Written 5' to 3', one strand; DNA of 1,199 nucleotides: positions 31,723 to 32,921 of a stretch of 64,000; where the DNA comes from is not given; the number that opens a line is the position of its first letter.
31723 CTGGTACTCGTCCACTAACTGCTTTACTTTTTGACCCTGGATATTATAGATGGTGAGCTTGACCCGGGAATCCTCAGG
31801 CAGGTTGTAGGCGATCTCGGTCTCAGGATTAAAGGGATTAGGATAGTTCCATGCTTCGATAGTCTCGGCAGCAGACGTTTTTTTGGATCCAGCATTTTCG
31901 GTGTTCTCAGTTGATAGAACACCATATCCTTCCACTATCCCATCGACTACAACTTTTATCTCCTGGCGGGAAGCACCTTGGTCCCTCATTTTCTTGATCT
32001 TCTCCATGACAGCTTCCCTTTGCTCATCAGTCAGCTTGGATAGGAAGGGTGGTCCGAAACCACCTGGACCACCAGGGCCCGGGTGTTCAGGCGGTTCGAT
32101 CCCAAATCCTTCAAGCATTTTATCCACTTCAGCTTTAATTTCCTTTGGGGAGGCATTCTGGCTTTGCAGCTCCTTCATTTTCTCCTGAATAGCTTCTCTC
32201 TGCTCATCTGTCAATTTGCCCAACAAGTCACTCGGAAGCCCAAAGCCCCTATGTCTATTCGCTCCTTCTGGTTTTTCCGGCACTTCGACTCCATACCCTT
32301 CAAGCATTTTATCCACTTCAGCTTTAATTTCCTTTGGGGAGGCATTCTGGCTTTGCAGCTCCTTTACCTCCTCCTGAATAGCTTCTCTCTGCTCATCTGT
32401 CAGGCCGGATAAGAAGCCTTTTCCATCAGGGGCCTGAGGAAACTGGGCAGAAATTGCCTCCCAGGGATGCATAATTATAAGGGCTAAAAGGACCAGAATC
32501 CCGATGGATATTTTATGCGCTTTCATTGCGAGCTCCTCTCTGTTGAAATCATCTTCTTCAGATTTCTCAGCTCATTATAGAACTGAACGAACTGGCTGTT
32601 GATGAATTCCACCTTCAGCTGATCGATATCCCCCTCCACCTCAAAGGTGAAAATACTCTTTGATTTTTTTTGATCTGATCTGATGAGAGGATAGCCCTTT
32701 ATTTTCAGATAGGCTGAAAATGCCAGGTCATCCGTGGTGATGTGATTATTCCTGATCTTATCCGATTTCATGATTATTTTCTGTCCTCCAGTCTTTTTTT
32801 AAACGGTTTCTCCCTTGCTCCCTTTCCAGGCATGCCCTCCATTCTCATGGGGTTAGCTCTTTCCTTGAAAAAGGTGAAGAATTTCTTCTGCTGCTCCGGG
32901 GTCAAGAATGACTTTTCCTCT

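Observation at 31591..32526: T9SS-exported protein built from three Spy/CpxP-like LTXXQ repeats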

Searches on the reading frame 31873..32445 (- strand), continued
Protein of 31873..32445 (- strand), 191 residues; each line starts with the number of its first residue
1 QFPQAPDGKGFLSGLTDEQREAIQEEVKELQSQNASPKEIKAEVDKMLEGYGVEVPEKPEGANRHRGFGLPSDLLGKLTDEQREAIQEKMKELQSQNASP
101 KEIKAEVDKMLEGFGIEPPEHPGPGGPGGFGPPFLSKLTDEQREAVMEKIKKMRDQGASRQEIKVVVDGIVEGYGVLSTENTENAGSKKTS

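Call 85: find_encoding_contigs(protein=P0016, flank=7000, max_places=1)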
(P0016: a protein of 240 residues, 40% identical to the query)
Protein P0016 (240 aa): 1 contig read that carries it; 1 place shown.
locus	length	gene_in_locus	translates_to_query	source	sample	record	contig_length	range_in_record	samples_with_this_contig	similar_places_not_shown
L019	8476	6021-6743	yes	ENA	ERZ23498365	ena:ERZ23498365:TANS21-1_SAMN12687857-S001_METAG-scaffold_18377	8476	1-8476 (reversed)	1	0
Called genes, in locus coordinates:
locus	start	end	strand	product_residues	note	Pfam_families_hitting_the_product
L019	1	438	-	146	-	?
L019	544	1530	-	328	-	PF00072:Response_reg, PF01037:AsnC_trans_reg (weak), PF03927:NapD (faint)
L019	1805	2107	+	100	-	PF01910:Thiamine_BP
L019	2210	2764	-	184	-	-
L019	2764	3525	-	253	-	PF12645:HTH_16 (faint), PF04542:Sigma70_r2, PF08281:Sigma70_r4_2, PF04545:Sigma70_r4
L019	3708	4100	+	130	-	PF19762:DUF6249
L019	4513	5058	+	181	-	PF12645:HTH_16 (weak), PF04542:Sigma70_r2, PF08281:Sigma70_r4_2, PF04545:Sigma70_r4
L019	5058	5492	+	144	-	-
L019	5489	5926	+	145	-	-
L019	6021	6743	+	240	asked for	PF13801:Metal_resist (faint), PF06576:DUF1133 (faint), PF00458:WHEP-TRS (faint)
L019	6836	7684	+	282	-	-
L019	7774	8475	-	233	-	?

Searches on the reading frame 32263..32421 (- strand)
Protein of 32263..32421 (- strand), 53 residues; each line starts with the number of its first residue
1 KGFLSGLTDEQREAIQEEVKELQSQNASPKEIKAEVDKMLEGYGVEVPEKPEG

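Call 22: search_solved_structures(query=A2, max_evalue=10, show_alignments=4)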
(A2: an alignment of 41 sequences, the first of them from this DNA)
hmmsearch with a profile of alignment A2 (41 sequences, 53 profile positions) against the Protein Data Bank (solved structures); distinct sequences matched with E-value up to 10: 214 (the best 60 are shown).
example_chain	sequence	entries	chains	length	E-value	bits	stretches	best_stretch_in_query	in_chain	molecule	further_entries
8fre_A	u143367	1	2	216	4.7e-05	26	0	8-29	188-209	RBL4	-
9pvl_A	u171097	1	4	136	0.00021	24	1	26-42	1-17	JF657-bp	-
7sq3_A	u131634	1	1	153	0.00025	23.7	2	4-20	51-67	Designed trefoil knot protein, variant 1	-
7sq4_A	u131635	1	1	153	0.00027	23.6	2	4-20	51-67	Designed trefoil knot protein, variant 2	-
7sq5_A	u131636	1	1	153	0.0023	20.6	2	4-20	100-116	Designed trefoil knot protein, variant 3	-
11mq_A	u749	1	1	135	0.0033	20.1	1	27-42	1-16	NovoTag657-holo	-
1r2u_A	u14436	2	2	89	0.0038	19.9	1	3-17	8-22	troponin C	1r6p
5h79_D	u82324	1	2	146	0.004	19.8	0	6-19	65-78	Immunoglobulin G-binding protein A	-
2n79_C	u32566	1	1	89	0.0047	19.6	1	3-17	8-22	Troponin C, slow skeletal and cardiac muscles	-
5cwb_A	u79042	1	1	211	0.0049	19.5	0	13-37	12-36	Designed helical repeat protein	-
4gjf_A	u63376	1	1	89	0.0051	19.5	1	3-17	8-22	Troponin C, slow skeletal and cardiac muscles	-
5h7a_C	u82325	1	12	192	0.006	19.3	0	6-18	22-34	Immunoglobulin G-binding protein A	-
4gjg_A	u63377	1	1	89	0.0062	19.2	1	3-17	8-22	Troponin C, slow skeletal and cardiac muscles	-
1wrk_A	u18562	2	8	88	0.0068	19.1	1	3-17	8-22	Troponin C, slow skeletal and cardiac muscles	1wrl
2kfx_T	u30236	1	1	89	0.0069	19.1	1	3-17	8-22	Troponin C, slow skeletal and cardiac muscles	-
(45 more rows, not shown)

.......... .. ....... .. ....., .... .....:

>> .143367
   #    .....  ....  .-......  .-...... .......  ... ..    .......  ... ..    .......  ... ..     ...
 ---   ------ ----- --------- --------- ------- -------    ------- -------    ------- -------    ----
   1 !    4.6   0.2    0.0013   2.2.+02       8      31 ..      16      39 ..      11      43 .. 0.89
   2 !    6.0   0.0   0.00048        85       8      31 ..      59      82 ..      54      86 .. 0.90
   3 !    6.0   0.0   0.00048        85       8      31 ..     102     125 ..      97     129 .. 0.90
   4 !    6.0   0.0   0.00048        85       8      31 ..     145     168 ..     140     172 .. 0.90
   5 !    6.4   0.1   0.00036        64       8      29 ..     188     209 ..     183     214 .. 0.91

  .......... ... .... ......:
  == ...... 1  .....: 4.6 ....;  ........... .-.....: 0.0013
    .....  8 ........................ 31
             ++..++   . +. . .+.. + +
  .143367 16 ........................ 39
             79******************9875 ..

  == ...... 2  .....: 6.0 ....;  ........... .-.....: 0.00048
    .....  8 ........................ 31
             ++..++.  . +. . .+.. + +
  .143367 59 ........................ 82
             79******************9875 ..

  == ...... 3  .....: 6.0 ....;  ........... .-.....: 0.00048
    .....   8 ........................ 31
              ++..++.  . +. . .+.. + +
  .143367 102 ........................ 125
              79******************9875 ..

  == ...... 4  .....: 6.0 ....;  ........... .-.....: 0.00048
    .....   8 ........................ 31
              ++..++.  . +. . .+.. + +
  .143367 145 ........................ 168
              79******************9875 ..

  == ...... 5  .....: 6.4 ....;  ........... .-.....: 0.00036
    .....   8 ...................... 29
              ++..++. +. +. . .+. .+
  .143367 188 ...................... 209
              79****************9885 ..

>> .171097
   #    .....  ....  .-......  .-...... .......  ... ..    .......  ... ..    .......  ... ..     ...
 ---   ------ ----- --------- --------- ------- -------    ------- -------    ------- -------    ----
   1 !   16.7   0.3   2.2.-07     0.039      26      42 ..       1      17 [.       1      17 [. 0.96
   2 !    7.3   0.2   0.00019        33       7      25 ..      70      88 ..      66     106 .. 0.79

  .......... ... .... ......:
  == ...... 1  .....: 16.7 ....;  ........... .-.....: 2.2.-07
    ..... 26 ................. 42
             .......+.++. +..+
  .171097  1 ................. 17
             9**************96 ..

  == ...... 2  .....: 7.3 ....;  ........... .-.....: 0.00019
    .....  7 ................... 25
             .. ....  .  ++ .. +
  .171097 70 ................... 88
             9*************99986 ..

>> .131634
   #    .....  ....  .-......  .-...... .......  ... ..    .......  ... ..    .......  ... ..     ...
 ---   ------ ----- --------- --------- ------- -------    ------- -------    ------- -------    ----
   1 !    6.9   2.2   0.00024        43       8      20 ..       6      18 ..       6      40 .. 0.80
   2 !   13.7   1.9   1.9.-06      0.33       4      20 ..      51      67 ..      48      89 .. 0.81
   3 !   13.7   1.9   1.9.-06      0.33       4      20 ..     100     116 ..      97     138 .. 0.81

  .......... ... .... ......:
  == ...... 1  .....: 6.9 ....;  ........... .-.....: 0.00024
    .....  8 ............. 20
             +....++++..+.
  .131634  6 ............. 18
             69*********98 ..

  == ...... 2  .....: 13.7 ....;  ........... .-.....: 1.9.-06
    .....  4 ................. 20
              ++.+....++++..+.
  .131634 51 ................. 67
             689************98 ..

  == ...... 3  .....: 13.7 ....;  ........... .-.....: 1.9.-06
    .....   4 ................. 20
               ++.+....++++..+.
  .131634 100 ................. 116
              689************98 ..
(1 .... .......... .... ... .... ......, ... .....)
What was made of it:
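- Closest known: Tandem small helical modules on Gram-positive surfaces. Same: There is a weak local hit to the 'LNEEQR' helix of protein A (call 22).
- The similarity to protein A and GA is limited to the N-cap helix (call 22).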

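Call 29: find_related_loci(query=A3, collection=genome_contigs, flank=10000)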
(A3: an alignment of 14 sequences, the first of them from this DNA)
Query A3 (53 aa) in genome_contigs; peptide patterns used: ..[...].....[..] (x = any residue, [..] = any of these).
600 stretches matched a pattern (row limit reached: there are more); 14 encode a relative of the query (tblastn E <= 1e-3); 14 distinct loci.
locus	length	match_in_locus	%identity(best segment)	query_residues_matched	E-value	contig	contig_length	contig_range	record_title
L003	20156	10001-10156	52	1-52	2e-17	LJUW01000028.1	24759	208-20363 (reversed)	MAG: candidate division Zixibacteria bacterium SM23_73_2 WORSMTZ_2871, whole genome shotgun sequence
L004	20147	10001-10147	63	1-49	9e-17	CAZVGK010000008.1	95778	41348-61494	MAG TPA_asm: uncultured Gemmatimonadota bacterium isolate binchicken_co211_282 genome assembly, contig: NODE_78_length_9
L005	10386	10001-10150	58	1-50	3e-16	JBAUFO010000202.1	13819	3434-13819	MAG: Candidatus Zixiibacteriota bacterium isolate MFD13088_ilm_asm_bin32 k127_342320, whole genome shotgun sequence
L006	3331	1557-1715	55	1-53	4e-16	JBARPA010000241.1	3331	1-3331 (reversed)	MAG: Candidatus Zixiibacteriota bacterium isolate MFD13423_ilm_asm_bin54 k127_61036, whole genome shotgun sequence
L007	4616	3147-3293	55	2-50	8e-16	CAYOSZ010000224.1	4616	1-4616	MAG TPA_asm: uncultured Ignavibacteria bacterium isolate SRP214966_co2_364 genome assembly, contig: NODE_38728_length_46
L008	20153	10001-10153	57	3-53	4e-15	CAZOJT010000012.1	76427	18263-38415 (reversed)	MAG TPA_asm: uncultured Ignavibacteria bacterium isolate binchicken_co89_550 genome assembly, contig: NODE_347_length_76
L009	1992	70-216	51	2-50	6e-15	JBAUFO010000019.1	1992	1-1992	MAG: Candidatus Zixiibacteriota bacterium isolate MFD13088_ilm_asm_bin32 k127_37693, whole genome shotgun sequence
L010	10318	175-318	54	2-49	1e-14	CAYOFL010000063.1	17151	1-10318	MAG TPA_asm: uncultured Ignavibacteria bacterium isolate binchicken_co211_253 genome assembly, contig: NODE_2136_length_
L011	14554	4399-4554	52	2-53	2e-14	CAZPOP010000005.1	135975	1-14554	MAG TPA_asm: uncultured Ignavibacteria bacterium isolate SRP214966_co5_260 genome assembly, contig: NODE_17_length_13597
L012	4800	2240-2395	54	2-53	4e-14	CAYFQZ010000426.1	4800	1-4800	MAG TPA_asm: uncultured Ignavibacteria bacterium isolate ERP108616_co1_151 genome assembly, contig: k119_1979943, whole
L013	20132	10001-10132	52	7-50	1e-10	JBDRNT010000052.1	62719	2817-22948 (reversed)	MAG: Candidatus Eisenbacteria bacterium isolate MEGAHIT-group-1.912 k141_1971612, whole genome shotgun sequence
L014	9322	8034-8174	47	3-49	1e-8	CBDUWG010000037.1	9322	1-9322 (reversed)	MAG TPA_asm: uncultured bacterium isolate SRR22302358_concoct_46 genome assembly, contig: ERZ25746585.2954, whole genome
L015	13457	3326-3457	41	7-50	3e-8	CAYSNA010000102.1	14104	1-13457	MAG TPA_asm: uncultured Cytophagia bacterium isolate SRP319275_co4_69 genome assembly, contig: NODE_2521_length_14104_co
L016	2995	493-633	36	3-49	4e-8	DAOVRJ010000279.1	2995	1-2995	MAG TPA_asm: Candidatus Zixiibacteriota bacterium isolate CSMAG_1598 CSMAG_1598_k141_2633308_length_2995_cov_15.0000, wh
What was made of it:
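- Tried and rejected: A 14-unit alignment worked (call 29).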

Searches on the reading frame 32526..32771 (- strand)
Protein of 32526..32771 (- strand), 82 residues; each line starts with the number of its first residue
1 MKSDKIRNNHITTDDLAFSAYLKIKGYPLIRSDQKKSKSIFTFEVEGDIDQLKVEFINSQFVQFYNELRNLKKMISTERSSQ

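Call 3: search_protein_families(library=pfam, proteins=[window:32526-32771:-], max_evalue=1)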
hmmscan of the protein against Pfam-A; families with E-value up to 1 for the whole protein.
window:32526-32771:- (82 aa): 1 family
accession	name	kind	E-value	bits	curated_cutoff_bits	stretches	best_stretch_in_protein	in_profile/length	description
PF18903.5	DUF5659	-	4.1e-11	43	23.6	1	8-75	1-73/75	Domain of unknown function (DUF5659)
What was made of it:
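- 32523..32771 (-): DUF5659 protein (82 aa, no signal peptide). Its stop codon overlaps the target's ATG (ATGA). PF18903 43 bits vs 23.6 (call 3).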

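Call 4: search_protein_families(library=ncbifam, proteins=[window:32526-32771:-], max_evalue=1)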
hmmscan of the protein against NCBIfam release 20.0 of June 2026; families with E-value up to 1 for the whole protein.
window:32526-32771:- (82 aa): 1 family
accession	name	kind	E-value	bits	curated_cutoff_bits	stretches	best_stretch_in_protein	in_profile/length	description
TIGR00185.1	tRNA_yibK_trmL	equivalog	0.057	13.3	190.6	1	33-79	69-115/154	tRNA (uridine(34)/cytosine(34)/5-carboxymethylaminomethyluridine(34)-2'-O)-methyltransferase TrmL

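Call 55: search_protein_families(library=ncbifam, proteins=[window:32526-32771:-], max_evalue=0.1)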
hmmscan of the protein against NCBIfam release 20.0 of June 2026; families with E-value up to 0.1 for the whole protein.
window:32526-32771:- (82 aa): 1 family
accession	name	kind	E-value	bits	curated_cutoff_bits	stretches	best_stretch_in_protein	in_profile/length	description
TIGR00185.1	tRNA_yibK_trmL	equivalog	0.057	13.3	190.6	1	33-79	69-115/154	tRNA (uridine(34)/cytosine(34)/5-carboxymethylaminomethyluridine(34)-2'-O)-methyltransferase TrmL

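Call 62: search_solved_structures(query=window:32526-32771:-, max_evalue=10, show_alignments=1)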
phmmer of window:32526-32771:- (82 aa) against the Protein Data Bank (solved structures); distinct sequences matched with E-value up to 10: 9.
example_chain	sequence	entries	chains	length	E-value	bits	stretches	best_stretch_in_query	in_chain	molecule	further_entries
7o9v_A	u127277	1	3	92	0.42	14.5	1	51-82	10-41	General control transcription factor GCN4,hypothetical protein OMM_04225 residues 244-274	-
2bsh_A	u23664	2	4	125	0.68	13.9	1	33-68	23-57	SYCT | YOPT CHAPERONE SYCT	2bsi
2bho_A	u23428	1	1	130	0.68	13.9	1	33-68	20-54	CHAPERONE PROTEIN SYCT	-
2bsj_A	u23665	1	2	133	0.76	13.7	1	33-68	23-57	CHAPERONE PROTEIN SYCT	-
5apu_A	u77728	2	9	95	0.98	13.4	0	46-78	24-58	GENERAL CONTROL PROTEIN GCN4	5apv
5apw_A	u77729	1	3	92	1.1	13.2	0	53-78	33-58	GENERAL CONTROL PROTEIN GCN4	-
5aps_A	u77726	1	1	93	1.2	13.1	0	46-80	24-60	GENERAL CONTROL PROTEIN GCN4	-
4c46_A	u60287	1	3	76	1.3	12.9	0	51-77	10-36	GENERAL CONTROL PROTEIN GCN4, GENERAL CONTROL PROTEIN GCN4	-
5apz_A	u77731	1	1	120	2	12.4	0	51-77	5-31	GENERAL CONTROL PROTEIN GCN4, NOR1 TCAR0761, GENERAL CONTROL PROTEIN GCN4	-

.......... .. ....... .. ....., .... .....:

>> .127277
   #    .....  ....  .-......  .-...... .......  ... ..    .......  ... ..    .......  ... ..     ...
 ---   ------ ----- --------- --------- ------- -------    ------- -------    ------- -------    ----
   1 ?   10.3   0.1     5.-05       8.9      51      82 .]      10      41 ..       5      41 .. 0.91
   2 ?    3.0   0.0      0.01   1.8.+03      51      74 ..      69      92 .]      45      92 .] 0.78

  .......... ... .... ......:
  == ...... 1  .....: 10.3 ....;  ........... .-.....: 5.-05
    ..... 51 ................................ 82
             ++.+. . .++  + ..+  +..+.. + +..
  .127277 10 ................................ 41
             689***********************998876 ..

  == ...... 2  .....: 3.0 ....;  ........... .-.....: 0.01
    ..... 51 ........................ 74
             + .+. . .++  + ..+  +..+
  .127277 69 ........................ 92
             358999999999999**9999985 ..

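Call 81: search_protein_families(library=phrogs, proteins=[window:32526-32771:-], max_evalue=0.01)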
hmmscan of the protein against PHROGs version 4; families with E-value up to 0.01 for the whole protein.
window:32526-32771:- (82 aa): 0 families

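Call 82: search_protein_families(library=padloc, proteins=[window:32526-32771:-], max_evalue=0.01)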
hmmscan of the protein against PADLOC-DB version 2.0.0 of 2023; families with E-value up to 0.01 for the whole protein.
window:32526-32771:- (82 aa): 0 families
